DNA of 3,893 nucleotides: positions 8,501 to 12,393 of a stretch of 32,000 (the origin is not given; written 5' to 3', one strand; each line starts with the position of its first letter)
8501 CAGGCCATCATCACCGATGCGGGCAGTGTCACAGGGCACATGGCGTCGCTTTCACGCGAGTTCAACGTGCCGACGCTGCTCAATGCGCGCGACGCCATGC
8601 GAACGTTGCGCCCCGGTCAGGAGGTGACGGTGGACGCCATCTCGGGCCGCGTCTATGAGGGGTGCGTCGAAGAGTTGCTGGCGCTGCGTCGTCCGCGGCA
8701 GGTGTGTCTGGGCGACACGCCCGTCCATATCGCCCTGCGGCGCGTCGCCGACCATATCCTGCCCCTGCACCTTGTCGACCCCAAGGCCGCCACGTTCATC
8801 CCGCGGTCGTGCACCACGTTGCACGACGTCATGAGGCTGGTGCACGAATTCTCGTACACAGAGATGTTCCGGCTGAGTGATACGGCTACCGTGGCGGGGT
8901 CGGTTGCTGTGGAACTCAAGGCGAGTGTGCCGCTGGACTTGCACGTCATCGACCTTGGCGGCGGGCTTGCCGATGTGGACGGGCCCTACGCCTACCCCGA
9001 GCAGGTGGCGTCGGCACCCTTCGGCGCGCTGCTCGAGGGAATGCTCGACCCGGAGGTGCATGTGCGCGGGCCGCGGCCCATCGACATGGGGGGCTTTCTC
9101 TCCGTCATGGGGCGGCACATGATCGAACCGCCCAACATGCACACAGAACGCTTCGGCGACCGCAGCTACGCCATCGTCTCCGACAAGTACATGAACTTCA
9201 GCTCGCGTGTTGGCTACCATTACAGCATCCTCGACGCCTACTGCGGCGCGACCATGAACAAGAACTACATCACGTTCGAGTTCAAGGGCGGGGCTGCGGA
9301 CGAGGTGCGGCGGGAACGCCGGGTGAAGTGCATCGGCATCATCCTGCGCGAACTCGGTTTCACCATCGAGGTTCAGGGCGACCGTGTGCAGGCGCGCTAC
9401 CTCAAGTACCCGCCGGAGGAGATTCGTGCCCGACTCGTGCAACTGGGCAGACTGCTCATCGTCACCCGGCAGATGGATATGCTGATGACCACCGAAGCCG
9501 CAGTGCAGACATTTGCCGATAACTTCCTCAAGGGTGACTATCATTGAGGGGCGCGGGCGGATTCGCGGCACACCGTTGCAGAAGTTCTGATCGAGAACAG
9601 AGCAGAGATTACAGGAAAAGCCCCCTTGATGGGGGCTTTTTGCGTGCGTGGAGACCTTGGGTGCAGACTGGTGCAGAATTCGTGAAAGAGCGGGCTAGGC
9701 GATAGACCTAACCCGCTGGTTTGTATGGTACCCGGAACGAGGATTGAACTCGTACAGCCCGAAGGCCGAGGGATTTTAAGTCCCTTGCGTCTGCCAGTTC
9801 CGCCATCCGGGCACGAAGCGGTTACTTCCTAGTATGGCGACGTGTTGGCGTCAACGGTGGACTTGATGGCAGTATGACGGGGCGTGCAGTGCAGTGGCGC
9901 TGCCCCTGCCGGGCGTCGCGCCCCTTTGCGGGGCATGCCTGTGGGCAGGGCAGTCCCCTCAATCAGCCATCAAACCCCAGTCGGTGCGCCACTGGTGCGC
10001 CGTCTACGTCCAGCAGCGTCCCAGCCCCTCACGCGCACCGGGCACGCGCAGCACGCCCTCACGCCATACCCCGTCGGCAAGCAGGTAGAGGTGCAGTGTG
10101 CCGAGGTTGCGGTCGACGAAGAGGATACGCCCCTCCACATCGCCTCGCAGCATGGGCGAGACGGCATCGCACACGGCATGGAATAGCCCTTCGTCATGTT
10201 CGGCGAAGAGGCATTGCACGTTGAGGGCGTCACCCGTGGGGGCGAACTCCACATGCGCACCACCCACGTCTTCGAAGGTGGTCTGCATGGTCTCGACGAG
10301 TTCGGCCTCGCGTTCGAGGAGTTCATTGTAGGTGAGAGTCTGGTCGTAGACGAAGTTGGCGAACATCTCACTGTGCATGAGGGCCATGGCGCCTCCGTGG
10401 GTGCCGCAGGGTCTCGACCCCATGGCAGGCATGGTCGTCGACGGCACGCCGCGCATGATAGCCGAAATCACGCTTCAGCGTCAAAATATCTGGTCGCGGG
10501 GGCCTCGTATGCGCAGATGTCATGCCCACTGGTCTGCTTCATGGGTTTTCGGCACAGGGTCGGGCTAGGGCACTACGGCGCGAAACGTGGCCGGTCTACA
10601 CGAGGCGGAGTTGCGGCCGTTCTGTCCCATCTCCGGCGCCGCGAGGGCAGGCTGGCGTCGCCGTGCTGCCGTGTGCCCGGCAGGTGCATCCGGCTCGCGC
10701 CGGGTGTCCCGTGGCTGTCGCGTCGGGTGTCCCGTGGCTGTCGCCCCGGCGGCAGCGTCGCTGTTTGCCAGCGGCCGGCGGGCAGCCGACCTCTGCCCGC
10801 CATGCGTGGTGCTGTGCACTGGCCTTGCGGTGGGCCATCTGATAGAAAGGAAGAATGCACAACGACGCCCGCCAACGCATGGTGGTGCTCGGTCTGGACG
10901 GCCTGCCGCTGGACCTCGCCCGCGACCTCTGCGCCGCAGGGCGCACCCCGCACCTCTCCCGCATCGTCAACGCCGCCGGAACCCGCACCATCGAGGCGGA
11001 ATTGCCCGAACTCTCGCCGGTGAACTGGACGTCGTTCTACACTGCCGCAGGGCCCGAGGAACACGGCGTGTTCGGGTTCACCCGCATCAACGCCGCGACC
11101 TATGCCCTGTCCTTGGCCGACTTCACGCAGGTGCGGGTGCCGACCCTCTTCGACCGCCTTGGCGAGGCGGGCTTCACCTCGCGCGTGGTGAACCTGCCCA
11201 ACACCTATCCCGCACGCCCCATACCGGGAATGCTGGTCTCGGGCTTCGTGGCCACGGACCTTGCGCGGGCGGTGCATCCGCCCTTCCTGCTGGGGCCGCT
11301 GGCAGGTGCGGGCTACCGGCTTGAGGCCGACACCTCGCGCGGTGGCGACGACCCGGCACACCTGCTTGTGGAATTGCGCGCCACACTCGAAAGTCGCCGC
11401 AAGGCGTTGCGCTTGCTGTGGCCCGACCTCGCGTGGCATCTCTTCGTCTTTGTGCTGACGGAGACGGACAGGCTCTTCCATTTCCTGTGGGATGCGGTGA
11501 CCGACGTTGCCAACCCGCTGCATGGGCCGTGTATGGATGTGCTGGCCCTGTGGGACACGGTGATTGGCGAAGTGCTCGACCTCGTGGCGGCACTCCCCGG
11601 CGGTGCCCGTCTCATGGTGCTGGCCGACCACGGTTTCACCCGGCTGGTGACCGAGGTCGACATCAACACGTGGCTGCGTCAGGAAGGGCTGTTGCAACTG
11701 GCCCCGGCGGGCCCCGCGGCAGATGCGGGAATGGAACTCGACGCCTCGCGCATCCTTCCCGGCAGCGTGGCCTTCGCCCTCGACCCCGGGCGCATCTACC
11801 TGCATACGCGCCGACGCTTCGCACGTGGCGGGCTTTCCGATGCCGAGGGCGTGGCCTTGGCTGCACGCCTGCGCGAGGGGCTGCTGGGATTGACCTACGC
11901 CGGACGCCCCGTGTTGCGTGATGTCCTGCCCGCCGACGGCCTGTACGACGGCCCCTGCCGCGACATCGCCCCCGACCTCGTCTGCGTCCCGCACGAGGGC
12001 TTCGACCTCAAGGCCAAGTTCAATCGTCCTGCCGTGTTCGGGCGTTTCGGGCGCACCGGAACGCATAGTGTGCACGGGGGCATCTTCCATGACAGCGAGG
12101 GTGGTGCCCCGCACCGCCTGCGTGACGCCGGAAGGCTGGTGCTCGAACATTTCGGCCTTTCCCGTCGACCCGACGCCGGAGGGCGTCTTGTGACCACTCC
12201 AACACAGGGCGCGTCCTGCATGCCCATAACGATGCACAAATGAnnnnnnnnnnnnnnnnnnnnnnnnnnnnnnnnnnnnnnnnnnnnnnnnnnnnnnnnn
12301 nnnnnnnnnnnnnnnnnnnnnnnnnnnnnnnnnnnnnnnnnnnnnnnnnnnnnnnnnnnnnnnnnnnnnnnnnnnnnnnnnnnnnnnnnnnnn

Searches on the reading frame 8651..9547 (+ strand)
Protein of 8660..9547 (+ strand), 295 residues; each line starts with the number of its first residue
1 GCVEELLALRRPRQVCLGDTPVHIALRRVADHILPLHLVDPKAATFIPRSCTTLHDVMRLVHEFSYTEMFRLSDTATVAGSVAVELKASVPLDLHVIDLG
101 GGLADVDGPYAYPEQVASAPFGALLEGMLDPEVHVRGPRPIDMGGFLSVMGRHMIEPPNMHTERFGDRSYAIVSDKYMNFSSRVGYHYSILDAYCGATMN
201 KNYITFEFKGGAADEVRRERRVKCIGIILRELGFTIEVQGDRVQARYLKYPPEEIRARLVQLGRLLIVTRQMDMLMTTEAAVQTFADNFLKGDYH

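Call 36: search_protein_families(library=pfam, proteins=[window:8660-9547:+], max_evalue=5)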
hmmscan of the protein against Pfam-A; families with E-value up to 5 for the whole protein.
window:8660-9547:+ (295 aa): 0 families

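Call 49: search_solved_structures(query=A3, max_evalue=10, show_alignments=2)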
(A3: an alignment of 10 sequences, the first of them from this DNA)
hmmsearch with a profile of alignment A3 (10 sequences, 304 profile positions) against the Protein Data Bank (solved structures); distinct sequences matched with E-value up to 10: 0.

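Call 50: find_homologous_proteins(query=A3, max_evalue=0.001)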
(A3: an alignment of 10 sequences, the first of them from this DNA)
Query A3 (10 sequences) (298 aa, profile of the alignment): 500 proteins with E <= 0.001 among 8000 candidates; the best 120 are listed.
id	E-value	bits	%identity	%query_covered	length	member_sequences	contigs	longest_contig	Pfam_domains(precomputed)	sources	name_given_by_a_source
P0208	4.5e-154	530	56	100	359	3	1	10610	PF00391.30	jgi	jgi:pyruvate,water dikinase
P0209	1.2e-153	529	56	100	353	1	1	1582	-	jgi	jgi:pyruvate,water dikinase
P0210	4.4e-153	527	72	100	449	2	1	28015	PF00391.30,PF01326.25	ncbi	-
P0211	2.0e-151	521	57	100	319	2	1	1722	-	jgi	jgi:pyruvate,water dikinase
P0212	1.7e-150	518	58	100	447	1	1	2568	PF00118.30,PF00391.30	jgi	-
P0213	7.3e-150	516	59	100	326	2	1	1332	-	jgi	jgi:pyruvate,water dikinase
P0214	1.6e-149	515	60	97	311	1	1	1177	-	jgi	jgi:pyruvate,water dikinase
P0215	3.4e-149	514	57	100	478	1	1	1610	PF00391.30,PF01326.25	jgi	jgi:pyruvate,water dikinase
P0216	6.3e-149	513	57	100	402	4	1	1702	PF00391.30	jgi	jgi:pyruvate,water dikinase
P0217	1.8e-148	512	57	100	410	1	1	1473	PF00391.30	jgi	jgi:pyruvate,water dikinase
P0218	6.6e-148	510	68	100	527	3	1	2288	PF00391.30,PF01326.25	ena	-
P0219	6.7e-148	510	57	100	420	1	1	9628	-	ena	-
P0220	6.7e-148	510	59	100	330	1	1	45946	-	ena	-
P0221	1.0e-147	509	59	100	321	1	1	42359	-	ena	-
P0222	1.4e-147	509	58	100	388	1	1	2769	PF00391.30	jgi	jgi:pyruvate,water dikinase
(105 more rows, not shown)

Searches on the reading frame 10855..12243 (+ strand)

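Call 67: search_protein_families(library=pfam, proteins=[window:10855-12243:+], max_evalue=0.00001)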
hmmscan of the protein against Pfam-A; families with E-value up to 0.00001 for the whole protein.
window:10855-12243:+ (462 aa): 1 family
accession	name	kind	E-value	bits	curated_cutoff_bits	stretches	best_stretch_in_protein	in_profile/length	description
PF01663.27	Phosphodiest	-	2.1e-27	97.1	23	1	10-399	2-331/342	Type I phosphodiesterase / nucleotide pyrophosphatase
